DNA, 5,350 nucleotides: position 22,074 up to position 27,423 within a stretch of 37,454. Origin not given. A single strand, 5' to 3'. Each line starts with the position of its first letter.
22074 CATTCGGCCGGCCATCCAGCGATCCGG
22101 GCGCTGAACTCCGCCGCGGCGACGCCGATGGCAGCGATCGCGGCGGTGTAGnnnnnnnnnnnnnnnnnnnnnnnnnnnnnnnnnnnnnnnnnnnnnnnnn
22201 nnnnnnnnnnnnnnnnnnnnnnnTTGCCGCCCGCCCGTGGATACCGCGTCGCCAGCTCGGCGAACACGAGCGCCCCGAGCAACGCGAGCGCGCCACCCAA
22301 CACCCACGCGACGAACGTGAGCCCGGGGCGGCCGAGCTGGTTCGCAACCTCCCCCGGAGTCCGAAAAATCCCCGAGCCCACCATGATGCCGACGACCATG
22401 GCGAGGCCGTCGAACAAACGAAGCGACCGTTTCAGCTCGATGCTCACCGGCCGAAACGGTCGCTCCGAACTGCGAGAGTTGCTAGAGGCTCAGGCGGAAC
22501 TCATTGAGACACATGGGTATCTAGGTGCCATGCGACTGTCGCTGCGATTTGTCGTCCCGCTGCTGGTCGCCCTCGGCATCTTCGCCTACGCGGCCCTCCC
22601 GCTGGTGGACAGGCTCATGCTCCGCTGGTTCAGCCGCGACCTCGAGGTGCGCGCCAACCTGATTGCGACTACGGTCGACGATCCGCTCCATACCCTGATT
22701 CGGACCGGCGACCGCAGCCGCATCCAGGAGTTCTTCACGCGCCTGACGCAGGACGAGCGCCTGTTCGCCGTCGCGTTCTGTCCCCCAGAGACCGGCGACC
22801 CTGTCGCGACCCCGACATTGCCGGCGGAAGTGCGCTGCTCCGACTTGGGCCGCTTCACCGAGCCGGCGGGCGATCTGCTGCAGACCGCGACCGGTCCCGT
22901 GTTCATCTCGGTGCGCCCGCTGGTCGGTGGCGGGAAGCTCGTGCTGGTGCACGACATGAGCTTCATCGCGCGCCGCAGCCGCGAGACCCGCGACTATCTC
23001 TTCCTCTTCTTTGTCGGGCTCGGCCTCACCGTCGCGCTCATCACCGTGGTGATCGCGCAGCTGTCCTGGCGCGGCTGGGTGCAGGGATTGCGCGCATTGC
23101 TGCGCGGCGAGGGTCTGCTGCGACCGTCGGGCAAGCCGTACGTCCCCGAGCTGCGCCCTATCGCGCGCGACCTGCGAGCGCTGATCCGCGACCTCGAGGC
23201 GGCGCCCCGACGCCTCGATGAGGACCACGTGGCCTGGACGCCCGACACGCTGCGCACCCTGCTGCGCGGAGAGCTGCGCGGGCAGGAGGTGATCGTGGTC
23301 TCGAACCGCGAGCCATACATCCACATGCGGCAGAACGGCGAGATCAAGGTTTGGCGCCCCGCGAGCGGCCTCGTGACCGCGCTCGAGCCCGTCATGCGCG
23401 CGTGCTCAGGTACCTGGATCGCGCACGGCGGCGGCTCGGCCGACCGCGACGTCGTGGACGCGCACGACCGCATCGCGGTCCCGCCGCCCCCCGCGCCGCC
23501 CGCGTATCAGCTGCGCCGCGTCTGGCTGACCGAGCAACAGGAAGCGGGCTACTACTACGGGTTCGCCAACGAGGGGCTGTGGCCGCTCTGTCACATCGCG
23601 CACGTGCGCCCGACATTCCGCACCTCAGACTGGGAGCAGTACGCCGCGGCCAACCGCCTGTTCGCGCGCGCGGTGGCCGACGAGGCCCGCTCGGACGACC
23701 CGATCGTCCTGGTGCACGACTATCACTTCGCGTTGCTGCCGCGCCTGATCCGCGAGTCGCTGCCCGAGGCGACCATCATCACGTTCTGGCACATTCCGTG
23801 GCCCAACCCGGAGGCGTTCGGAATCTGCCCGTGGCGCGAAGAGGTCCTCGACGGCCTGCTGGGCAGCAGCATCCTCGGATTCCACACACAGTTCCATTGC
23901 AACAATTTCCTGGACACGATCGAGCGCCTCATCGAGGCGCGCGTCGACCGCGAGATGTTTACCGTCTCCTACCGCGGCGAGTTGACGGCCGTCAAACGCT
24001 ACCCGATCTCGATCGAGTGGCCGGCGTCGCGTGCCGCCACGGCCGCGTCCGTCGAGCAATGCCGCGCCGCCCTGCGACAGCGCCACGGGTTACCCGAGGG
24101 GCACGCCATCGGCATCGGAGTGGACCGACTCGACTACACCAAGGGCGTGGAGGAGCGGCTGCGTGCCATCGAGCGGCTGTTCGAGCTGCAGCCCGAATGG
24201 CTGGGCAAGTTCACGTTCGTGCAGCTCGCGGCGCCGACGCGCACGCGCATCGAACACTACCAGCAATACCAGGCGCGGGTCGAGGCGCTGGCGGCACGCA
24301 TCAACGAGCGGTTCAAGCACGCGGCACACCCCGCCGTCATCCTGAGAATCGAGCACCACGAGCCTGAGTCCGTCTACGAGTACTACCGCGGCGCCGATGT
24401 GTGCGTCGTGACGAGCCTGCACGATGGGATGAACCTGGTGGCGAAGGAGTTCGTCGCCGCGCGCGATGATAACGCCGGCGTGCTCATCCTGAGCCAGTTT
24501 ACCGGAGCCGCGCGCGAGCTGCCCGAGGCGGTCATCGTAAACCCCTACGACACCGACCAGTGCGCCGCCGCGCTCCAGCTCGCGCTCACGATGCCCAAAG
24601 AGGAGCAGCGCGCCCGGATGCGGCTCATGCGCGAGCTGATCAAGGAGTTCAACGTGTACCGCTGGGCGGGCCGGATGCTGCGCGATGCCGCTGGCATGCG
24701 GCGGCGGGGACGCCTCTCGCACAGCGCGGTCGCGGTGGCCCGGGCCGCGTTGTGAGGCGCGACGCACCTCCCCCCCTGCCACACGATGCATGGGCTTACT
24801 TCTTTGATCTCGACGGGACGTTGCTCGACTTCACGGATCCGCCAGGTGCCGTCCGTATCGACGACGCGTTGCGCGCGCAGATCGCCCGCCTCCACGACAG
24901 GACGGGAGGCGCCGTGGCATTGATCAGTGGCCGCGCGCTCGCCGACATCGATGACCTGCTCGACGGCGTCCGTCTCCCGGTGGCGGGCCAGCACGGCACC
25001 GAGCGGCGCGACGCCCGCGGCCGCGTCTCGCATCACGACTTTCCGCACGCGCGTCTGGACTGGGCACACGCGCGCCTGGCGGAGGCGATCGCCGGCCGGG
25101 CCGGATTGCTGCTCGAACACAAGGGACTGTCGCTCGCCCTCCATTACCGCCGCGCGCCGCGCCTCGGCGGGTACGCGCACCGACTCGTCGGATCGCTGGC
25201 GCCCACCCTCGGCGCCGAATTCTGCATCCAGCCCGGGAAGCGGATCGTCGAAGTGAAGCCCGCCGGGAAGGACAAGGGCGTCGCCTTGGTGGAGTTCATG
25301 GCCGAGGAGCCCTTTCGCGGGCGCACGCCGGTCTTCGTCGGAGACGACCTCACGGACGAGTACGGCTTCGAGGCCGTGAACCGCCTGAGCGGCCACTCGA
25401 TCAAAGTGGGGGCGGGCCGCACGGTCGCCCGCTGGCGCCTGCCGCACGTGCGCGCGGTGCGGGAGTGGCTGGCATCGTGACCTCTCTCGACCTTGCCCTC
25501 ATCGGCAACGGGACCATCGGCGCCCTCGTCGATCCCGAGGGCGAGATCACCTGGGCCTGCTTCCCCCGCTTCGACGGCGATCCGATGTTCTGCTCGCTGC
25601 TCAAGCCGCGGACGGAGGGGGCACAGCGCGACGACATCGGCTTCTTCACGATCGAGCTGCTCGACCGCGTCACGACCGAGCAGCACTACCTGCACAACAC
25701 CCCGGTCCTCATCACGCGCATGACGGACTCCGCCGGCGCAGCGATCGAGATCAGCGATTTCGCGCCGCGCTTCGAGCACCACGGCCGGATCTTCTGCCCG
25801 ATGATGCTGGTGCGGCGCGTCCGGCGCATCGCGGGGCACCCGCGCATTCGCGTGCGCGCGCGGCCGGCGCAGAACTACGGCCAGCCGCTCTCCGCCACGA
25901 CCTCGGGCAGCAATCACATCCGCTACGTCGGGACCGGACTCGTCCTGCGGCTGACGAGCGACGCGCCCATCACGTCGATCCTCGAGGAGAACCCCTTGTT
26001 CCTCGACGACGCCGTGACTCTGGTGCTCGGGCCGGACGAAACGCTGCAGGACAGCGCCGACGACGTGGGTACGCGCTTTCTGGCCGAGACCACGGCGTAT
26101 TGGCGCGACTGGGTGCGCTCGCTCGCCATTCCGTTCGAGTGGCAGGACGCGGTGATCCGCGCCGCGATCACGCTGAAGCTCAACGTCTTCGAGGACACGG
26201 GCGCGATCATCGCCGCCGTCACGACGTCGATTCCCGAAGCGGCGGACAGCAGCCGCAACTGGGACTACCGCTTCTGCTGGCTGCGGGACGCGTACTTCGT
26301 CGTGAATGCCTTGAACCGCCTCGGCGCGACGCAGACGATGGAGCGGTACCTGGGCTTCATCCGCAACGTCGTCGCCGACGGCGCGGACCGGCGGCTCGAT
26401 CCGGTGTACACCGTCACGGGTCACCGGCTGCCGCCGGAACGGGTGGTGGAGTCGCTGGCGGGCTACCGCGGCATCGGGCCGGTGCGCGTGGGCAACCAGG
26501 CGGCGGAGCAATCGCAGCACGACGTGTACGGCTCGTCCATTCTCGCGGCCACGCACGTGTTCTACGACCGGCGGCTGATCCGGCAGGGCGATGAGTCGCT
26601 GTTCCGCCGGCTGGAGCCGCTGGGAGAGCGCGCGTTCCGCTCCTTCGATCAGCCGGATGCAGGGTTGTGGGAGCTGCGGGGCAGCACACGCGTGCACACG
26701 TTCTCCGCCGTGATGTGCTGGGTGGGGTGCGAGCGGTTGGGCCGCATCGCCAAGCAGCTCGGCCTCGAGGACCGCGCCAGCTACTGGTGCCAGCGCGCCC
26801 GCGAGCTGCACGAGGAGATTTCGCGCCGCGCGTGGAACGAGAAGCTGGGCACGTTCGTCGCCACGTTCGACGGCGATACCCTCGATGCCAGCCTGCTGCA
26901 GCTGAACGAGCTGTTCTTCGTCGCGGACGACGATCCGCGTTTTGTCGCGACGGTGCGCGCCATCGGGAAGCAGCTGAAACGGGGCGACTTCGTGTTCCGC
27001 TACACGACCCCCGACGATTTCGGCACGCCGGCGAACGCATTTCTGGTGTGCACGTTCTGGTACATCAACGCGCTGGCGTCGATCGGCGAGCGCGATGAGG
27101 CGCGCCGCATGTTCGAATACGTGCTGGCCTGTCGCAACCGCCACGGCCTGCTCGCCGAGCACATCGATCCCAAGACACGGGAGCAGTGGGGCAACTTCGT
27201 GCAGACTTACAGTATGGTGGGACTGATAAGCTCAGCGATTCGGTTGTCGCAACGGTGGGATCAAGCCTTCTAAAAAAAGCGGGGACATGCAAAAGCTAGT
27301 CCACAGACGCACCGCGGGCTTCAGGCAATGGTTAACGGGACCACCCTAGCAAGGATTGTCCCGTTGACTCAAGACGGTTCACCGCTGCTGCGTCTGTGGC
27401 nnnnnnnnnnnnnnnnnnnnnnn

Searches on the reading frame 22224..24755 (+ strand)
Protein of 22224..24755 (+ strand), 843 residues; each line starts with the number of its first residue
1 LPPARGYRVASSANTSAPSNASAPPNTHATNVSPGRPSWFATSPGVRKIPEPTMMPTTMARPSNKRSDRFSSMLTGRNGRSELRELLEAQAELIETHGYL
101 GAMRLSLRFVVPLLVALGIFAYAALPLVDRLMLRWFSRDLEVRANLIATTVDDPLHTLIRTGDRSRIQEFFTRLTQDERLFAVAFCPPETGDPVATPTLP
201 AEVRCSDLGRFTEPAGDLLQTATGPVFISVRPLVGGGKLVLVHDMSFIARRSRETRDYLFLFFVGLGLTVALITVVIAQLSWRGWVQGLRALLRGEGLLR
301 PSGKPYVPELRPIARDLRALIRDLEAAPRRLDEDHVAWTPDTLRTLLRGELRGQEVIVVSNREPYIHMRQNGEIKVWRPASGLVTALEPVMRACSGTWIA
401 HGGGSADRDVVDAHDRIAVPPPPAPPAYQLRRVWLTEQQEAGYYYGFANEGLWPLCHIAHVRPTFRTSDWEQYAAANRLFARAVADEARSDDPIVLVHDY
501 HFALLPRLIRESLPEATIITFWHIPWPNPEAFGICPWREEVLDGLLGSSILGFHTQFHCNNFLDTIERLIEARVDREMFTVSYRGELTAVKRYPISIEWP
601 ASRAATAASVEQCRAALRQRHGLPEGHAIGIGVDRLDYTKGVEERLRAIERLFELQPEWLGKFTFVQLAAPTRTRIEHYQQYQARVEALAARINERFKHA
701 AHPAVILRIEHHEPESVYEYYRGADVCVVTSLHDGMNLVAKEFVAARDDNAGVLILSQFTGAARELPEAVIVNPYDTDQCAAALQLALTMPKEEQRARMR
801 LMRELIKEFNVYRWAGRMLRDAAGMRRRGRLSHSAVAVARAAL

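Call 12: search_protein_families(library=pfam, proteins=[window:22224-24755:+])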
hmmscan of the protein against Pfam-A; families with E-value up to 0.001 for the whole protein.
window:22224-24755:+ (843 aa): 2 families
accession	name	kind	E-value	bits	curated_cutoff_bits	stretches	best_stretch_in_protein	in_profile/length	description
PF00982.27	Glyco_transf_20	-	1.9e-121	406.5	32.5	1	355-822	2-471/473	Glycosyltransferase family 20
PF00534.26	Glycos_transf_1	-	0.00014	21.9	26.4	0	616-798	4-164/172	Glycosyl transferases group 1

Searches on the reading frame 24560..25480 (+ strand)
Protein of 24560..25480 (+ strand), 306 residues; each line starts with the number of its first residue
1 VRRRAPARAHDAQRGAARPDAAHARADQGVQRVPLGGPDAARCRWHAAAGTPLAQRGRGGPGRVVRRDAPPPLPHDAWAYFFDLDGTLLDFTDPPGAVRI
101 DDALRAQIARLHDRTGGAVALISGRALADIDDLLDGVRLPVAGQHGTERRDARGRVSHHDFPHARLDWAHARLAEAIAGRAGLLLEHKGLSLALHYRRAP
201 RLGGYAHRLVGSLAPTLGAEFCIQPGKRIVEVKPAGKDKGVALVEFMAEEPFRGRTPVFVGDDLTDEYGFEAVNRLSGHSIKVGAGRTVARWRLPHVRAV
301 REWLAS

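Call 12: search_protein_families(library=pfam, proteins=[window:24560-25480:+])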
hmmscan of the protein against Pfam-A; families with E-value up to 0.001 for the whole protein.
window:24560-25480:+ (306 aa): 2 families
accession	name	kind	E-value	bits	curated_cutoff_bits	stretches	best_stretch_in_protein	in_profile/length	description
PF02358.22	Trehalose_PPase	-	7.4e-27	94.4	27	1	81-286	1-218/235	Trehalose-phosphatase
PF08282.18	Hydrolase_3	-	9.5e-06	26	20.9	1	81-147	2-64/255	haloacid dehalogenase-like hydrolase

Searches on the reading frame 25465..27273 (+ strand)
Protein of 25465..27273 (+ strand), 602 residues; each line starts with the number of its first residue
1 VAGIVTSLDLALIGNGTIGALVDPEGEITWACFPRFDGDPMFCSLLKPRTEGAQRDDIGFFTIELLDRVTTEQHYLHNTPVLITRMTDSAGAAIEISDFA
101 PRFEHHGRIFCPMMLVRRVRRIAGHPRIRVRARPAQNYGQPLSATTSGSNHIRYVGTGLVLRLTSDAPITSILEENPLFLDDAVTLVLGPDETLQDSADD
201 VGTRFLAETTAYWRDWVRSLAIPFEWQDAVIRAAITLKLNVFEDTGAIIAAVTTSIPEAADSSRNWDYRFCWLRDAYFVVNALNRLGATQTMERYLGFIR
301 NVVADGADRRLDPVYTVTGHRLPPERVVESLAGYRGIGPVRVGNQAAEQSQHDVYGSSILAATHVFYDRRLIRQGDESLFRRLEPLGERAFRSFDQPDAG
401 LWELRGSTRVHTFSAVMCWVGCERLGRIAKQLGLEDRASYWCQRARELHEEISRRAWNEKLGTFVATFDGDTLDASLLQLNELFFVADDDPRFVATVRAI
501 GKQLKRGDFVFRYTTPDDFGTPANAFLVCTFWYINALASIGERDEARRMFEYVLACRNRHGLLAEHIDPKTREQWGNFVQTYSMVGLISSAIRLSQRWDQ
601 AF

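Call 12: search_protein_families(library=pfam, proteins=[window:25465-27273:+])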
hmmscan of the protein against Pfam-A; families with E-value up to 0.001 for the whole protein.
window:25465-27273:+ (602 aa): 3 families
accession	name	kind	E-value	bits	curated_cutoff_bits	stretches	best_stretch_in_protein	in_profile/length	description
PF00723.27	Glyco_hydro_15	-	1.9e-46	159.3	22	1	228-590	5-425/427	Glycosyl hydrolases family 15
PF19291.4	TREH_N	-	3.7e-09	36.6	23.1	1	10-164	18-154/211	Trehalase-like, N-terminal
PF22422.2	MGH1-like_GH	-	6.3e-06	26.4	27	1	412-468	174-229/356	Mannosylglycerate hydrolase MGH1-like glycoside hydrolase domain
